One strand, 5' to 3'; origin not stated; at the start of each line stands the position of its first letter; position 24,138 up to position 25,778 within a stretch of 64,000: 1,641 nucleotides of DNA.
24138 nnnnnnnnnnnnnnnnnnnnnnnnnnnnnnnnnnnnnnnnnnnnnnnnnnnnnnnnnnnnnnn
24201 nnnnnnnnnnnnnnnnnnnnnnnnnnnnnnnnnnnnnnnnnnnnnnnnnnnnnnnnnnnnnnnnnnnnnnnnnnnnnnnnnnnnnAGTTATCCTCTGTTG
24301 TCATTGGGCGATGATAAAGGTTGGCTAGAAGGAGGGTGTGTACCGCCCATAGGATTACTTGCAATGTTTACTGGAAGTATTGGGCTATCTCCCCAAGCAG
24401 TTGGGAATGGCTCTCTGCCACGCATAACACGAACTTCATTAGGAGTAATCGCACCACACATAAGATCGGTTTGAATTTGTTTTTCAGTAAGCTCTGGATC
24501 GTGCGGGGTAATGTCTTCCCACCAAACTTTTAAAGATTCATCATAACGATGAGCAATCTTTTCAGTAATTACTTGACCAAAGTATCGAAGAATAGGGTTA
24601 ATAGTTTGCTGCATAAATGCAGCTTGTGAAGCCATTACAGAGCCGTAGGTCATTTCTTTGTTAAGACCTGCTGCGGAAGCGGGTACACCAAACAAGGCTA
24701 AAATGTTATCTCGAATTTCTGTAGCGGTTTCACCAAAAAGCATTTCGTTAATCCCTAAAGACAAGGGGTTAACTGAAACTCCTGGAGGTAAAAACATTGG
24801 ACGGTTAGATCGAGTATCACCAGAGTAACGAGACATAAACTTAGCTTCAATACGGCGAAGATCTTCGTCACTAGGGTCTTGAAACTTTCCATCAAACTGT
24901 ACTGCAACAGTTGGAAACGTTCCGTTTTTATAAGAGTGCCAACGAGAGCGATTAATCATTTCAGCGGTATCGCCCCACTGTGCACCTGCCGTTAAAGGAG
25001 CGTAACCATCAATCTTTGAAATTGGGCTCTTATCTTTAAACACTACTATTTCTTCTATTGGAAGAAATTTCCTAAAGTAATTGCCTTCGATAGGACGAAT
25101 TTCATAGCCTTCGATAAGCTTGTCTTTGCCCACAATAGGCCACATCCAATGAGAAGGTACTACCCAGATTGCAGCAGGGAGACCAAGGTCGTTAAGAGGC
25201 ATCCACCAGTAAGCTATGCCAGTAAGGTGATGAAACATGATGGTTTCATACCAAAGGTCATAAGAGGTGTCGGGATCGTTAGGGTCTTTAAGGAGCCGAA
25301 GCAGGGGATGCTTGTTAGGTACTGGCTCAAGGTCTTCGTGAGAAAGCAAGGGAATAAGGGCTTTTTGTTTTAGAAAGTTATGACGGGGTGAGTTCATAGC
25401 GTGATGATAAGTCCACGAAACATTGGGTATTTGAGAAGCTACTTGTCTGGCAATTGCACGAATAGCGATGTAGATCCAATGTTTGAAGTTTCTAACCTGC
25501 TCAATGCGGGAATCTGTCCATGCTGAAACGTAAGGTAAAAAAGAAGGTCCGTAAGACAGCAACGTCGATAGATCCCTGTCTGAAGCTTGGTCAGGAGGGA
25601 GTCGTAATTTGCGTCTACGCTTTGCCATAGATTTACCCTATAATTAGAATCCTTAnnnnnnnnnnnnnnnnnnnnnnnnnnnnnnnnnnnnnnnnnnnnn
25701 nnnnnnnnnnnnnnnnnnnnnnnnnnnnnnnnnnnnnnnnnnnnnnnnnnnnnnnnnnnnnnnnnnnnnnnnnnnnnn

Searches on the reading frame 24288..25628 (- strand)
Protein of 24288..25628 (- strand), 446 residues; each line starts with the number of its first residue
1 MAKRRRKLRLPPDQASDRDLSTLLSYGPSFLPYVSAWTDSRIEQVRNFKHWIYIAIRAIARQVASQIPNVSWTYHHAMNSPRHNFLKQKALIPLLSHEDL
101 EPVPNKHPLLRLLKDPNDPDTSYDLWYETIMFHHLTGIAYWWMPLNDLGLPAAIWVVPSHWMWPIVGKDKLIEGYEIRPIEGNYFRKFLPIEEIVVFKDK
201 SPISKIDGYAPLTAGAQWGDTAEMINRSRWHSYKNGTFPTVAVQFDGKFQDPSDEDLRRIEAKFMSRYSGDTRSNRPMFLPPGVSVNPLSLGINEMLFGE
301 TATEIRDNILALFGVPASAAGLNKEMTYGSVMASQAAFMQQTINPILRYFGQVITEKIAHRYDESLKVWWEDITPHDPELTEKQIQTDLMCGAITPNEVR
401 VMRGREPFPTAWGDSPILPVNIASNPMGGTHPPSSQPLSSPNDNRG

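Call 9: search_dna_similar(query=window:24288-25628:-, collection=phages, mode=protein, max_rows=15)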
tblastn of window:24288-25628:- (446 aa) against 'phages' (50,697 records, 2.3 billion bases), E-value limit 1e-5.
Records with a match: 73; places in all: 73; records where one place covers at least 80% of the query: 2.
Best place of each record, by identity: <60% 73.
By first word of the organism name: Arthrobacter 31; Gordonia 10; Paenibacillus 5; Caudoviricetes 4; Xanthomonas 4; Bacillus 2; Pseudoalteromonas 2; Idiomarinaceae 2; Sinorhizobium 2; Marinomonas 2; and 9 more.
By host as written in the record: Arthrobacter globiformis B-2979 12; Arthrobacter globiformis NRRL B-2979 SEA 11; Gordonia terrae 3612 8; - 7; Arthrobacter sp. ATCC 21022 5; Paenibacillus larvae 5; Xanthomonas oryzae pv. oryzae 2; Pseudoalteromonas sp. Bq0 2; and 18 more.
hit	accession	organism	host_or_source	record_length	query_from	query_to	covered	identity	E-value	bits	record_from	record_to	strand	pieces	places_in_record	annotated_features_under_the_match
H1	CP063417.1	Parageobacillus phage JGon-2020a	Parageobacillus thermoglucosidasius 23.6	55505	37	406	83%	24.7%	1e-13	80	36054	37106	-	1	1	record has no annotation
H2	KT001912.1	Bacillus phage Silence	Bacillus megaterium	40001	37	409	84%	22.5%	6e-9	64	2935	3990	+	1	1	portal protein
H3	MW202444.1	Bacteriophage sp.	Manatee Spring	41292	106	421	71%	26.4%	4e-10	68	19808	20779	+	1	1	portal protein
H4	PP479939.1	Faecalibacterium phage Roos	Faecalibacterium sp. FM8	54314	107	434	74%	24.9%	4e-17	91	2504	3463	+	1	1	portal protein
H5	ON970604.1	Arthrobacter phage TaylorSipht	Arthrobacter globiformis B-2979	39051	99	442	77%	23.5%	1e-9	67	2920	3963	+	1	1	5: portal protein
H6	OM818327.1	Gordonia phage Santhid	Gordonia terrae 3612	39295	107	437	74%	24.3%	3e-8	62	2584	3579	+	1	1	4: portal protein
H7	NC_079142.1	Gordonia phage Santhid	Gordonia terrae 3612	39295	107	437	74%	24.3%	3e-8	62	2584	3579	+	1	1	4: portal protein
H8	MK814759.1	Gordonia phage Reyja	Gordonia terrae 3612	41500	98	437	76%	23.2%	5e-7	58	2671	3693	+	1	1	5: portal protein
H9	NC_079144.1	Gordonia phage Reyja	Gordonia terrae 3612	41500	98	437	76%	23.2%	5e-7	58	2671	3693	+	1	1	5: portal protein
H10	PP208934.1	Gordonia phage Hibiscus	Gordonia phage Hibiscus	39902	107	437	74%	23.7%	5e-7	59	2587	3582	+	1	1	4: portal protein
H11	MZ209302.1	Gordonia phage Jojo24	Gordonia terrae 3612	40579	107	437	74%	23.7%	9e-7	57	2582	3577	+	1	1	4: portal protein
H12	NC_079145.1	Gordonia phage Jojo24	Gordonia terrae 3612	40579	107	437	74%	23.7%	9e-7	57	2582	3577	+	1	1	4: portal protein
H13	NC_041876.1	Arthrobacter phage Galaxy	Arthrobacter sp. ATCC 21022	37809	91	422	74%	23.6%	4e-9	65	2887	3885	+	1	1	5: portal protein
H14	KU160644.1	Arthrobacter phage Galaxy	Arthrobacter sp. ATCC 21022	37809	91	422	74%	23.6%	4e-9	65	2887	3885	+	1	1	5: portal protein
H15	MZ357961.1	Bacillus phage Flasso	Bacillus cereus MCR1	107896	107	419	70%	25.0%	9e-18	92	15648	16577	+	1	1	portal protein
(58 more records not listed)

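Call 10: search_protein_families(library=phrogs, proteins=[window:24288-25628:-], max_evalue=0.001)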
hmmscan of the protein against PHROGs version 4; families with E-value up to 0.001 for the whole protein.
window:24288-25628:- (446 aa): 3 families
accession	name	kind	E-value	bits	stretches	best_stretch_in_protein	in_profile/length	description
phrog_2662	-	head and packaging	4.9e-51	175.1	1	51-421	69-419/717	portal protein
phrog_12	-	head and packaging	3.5e-36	126.4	1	55-421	99-429/646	portal protein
phrog_5929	-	head and packaging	4.6e-13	50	1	233-421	12-198/228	portal protein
